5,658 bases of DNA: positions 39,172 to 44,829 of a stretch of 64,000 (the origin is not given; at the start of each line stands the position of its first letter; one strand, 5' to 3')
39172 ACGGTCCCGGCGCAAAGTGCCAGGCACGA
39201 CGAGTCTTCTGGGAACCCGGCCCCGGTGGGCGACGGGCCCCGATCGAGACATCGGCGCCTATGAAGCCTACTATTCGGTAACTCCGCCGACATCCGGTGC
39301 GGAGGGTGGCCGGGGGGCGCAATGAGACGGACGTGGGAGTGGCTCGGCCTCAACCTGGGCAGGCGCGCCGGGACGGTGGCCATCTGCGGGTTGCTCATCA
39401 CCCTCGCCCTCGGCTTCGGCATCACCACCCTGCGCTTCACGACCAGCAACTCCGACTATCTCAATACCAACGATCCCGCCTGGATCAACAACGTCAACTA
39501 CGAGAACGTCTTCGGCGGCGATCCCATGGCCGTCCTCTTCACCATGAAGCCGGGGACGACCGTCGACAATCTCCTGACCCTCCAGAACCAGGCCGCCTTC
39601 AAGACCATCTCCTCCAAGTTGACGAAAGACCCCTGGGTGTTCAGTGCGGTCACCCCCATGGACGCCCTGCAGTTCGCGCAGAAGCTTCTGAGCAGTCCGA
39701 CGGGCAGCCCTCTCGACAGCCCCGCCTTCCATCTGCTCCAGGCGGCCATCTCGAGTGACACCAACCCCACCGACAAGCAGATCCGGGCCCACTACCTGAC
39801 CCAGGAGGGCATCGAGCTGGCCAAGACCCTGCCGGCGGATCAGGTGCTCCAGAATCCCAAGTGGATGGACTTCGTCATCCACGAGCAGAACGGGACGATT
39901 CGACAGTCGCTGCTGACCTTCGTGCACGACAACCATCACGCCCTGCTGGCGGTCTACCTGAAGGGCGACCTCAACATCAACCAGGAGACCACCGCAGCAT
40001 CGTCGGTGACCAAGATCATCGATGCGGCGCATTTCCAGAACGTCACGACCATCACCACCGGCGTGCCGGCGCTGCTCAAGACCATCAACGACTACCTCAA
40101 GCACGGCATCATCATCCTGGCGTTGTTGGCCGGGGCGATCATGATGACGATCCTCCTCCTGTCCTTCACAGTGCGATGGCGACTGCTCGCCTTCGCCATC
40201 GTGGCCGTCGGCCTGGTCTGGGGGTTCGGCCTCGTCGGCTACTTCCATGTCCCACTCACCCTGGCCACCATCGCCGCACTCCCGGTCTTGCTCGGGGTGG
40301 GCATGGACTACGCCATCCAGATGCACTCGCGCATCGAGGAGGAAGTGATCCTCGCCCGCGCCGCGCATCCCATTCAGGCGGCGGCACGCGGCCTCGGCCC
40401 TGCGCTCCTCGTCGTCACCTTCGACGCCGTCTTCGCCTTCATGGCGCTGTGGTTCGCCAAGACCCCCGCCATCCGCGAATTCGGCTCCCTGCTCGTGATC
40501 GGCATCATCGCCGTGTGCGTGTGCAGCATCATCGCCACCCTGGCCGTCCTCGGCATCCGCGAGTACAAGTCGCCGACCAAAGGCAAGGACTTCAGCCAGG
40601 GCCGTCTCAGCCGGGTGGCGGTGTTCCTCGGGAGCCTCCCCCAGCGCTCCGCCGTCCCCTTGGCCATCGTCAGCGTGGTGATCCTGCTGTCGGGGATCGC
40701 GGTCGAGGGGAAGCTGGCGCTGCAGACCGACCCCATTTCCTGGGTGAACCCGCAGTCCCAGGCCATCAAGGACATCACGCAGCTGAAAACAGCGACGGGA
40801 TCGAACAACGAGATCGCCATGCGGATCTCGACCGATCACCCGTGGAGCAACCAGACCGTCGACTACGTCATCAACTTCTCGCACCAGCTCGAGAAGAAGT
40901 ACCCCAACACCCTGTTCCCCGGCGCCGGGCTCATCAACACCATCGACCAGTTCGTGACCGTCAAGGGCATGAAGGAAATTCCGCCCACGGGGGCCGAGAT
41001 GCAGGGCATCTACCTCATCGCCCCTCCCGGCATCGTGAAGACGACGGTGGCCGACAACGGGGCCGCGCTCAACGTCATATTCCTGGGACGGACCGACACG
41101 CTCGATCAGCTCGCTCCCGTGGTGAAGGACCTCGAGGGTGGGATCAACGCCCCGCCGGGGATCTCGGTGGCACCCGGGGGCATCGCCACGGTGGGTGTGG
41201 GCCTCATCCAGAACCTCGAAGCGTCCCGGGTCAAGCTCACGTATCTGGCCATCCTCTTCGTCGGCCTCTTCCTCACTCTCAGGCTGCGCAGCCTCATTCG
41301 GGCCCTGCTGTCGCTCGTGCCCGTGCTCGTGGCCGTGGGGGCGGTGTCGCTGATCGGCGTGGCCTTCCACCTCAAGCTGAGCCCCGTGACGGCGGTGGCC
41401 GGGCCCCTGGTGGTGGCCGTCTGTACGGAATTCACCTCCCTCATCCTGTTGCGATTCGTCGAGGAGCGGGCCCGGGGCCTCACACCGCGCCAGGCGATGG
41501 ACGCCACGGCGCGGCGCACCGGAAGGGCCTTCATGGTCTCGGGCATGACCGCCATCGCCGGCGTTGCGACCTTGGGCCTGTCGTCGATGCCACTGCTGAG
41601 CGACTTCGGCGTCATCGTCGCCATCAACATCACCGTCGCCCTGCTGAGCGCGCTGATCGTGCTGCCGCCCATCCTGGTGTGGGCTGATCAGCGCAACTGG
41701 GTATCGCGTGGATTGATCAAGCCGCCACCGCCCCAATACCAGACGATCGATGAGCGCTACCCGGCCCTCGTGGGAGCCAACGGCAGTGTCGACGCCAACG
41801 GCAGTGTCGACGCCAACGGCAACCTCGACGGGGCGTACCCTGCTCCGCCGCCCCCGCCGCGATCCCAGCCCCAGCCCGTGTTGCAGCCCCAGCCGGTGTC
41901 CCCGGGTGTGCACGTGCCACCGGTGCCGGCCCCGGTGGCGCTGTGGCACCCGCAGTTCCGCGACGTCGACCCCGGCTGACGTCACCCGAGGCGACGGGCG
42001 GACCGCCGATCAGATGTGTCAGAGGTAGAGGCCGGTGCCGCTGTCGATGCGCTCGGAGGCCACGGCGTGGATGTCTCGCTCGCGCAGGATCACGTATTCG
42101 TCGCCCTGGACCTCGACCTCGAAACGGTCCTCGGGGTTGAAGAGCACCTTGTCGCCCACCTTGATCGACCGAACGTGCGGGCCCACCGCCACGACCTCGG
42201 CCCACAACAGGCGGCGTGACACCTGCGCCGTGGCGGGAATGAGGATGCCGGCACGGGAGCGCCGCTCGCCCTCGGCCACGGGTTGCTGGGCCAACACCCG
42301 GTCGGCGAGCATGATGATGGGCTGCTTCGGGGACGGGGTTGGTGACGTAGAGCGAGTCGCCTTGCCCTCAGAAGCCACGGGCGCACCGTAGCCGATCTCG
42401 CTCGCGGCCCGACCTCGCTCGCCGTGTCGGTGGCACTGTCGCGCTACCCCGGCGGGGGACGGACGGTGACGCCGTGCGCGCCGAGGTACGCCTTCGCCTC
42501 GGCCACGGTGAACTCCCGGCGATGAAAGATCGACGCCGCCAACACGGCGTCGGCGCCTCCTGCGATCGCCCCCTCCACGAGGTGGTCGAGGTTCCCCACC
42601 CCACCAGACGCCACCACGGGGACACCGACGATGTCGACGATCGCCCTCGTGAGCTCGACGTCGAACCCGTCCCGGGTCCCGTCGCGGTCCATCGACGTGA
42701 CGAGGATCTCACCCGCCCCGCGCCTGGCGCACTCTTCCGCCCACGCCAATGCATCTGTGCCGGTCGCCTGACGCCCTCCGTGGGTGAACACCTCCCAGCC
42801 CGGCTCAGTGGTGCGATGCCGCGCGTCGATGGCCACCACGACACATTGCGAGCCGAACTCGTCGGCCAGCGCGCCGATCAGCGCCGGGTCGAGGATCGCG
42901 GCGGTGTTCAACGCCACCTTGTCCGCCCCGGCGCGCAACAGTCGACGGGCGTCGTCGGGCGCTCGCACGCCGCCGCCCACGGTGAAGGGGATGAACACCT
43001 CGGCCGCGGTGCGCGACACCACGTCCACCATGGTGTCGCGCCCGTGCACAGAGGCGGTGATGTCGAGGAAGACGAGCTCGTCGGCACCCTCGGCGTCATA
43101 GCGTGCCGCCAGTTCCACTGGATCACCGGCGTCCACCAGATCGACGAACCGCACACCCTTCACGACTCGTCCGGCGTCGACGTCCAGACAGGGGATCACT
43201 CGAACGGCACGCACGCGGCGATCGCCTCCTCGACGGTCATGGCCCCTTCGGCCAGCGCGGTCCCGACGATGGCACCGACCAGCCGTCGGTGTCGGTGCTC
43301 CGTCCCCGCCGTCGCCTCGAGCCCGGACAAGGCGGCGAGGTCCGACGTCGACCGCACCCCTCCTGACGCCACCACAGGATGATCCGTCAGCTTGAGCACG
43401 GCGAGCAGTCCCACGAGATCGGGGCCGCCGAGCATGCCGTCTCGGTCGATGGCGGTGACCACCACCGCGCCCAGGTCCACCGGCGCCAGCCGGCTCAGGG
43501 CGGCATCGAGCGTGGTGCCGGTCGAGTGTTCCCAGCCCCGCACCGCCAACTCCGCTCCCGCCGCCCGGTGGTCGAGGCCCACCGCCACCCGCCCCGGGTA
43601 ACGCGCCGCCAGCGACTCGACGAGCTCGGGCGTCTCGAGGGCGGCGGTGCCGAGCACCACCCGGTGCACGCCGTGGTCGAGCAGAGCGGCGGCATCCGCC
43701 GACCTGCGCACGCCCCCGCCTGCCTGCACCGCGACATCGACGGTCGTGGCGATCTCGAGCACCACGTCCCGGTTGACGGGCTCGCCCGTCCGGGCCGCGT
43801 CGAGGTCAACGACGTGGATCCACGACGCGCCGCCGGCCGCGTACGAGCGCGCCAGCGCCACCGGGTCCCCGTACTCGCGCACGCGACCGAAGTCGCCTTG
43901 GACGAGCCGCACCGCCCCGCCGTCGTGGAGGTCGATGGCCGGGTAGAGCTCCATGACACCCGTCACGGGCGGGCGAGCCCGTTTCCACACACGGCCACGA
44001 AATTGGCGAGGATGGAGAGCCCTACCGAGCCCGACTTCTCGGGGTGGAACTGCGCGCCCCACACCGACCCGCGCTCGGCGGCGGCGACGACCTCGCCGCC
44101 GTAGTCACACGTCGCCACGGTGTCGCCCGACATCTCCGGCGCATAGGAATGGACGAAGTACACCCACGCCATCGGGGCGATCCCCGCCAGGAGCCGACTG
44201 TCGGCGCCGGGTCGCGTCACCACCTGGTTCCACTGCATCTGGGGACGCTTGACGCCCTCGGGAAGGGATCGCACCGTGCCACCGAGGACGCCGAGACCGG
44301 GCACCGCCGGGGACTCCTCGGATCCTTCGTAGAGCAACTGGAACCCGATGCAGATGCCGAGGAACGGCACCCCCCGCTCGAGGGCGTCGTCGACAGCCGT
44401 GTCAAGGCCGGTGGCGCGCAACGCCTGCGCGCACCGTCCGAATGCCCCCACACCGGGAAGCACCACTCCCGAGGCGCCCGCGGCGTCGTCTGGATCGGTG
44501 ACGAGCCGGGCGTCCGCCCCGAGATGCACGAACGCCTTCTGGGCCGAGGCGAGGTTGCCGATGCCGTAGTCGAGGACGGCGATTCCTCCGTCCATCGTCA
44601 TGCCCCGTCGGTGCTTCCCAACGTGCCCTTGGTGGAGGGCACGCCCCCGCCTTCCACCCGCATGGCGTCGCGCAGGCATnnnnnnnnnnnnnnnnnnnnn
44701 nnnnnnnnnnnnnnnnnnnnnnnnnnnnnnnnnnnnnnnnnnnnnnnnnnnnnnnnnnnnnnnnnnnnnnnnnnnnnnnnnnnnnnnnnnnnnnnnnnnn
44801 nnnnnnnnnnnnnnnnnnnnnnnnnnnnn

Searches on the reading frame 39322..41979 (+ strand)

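Call 22: search_protein_families(library=pfam, proteins=[window:39322-41979:+], max_evalue=0.001)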
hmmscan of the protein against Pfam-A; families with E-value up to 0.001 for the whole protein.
window:39322-41979:+ (885 aa): 3 families
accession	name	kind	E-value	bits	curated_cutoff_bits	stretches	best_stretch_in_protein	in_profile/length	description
PF03176.21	MMPL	-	2e-34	119.5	20.5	2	591-794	101-308/333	MMPL family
PF12349.14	Sterol-sensing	-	8e-09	36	22.3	1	288-413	10-136/153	Sterol-sensing domain of SREBP cleavage-activation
PF02355.23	SecD_SecF_C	-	2.1e-06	27.7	20.5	1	259-406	29-179/189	Protein export membrane protein SecD/SecF, C-terminal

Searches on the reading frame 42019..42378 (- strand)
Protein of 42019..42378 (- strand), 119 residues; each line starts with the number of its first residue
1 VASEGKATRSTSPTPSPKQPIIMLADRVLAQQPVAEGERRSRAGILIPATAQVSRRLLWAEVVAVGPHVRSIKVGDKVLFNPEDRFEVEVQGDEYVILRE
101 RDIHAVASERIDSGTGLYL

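Call 22: search_protein_families(library=pfam, proteins=[window:42019-42378:-], max_evalue=0.001)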
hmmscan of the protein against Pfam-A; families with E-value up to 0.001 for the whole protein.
window:42019-42378:- (119 aa): 1 family
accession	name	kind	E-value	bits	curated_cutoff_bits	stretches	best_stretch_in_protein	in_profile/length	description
PF00166.26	Cpn10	-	9.6e-19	67.7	21.1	1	21-106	2-92/93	Chaperonin 10 Kd subunit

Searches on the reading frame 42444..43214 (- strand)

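Call 20: search_protein_families(library=pfam, proteins=[window:42444-43214:-], max_evalue=0.001)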
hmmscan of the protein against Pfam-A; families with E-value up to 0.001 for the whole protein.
window:42444-43214:- (256 aa): 3 families
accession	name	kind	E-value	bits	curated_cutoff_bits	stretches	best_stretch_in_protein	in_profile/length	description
PF00977.27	His_biosynth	-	1.5e-82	276.9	23.6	1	5-236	1-228/228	Histidine biosynthesis protein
PF02581.23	TMP-TENI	-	0.0002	21.2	27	0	60-104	135-178/180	Thiamine monophosphate synthase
PF05690.20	ThiG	-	0.00029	20.7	23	0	188-243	166-220/247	Thiazole biosynthesis protein ThiG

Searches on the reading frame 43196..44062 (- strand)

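Call 20: search_protein_families(library=pfam, proteins=[window:43196-44062:-], max_evalue=0.001)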
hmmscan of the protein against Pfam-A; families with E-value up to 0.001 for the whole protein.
window:43196-44062:- (288 aa): 2 families
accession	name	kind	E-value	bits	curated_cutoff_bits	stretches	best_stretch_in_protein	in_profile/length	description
PF00977.27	His_biosynth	-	5.7e-63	212.8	23.6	1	39-275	2-227/228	Histidine biosynthesis protein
PF01207.24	Dus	-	0.00017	21.2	20.4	1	90-150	165-226/311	Dihydrouridine synthase (Dus)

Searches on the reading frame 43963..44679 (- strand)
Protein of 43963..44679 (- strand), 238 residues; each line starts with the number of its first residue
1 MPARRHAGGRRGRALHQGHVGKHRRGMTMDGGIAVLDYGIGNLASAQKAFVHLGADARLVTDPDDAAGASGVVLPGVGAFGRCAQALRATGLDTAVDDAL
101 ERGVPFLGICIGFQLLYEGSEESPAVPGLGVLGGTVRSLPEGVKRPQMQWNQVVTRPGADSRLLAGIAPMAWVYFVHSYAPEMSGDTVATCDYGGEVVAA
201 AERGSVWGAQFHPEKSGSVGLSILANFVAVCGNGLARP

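Call 20: search_protein_families(library=pfam, proteins=[window:43963-44679:-], max_evalue=0.001)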
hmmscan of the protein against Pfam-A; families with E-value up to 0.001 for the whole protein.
window:43963-44679:- (238 aa): 4 families
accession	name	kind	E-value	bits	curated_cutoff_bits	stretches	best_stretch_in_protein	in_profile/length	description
PF00117.34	GATase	-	7.1e-18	65.4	22.8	1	35-228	2-187/190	Glutamine amidotransferase class-I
PF07685.20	GATase_3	-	4.2e-07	30.2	27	1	60-137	30-116/196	CobB/CobQ-like glutamine amidotransferase domain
PF07722.19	Peptidase_C26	-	0.00025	21.3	20.5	0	96-116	98-118/219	Peptidase C26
PF01174.25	SNO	-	0.00043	20.6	27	0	46-217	11-173/188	SNO glutamine amidotransferase family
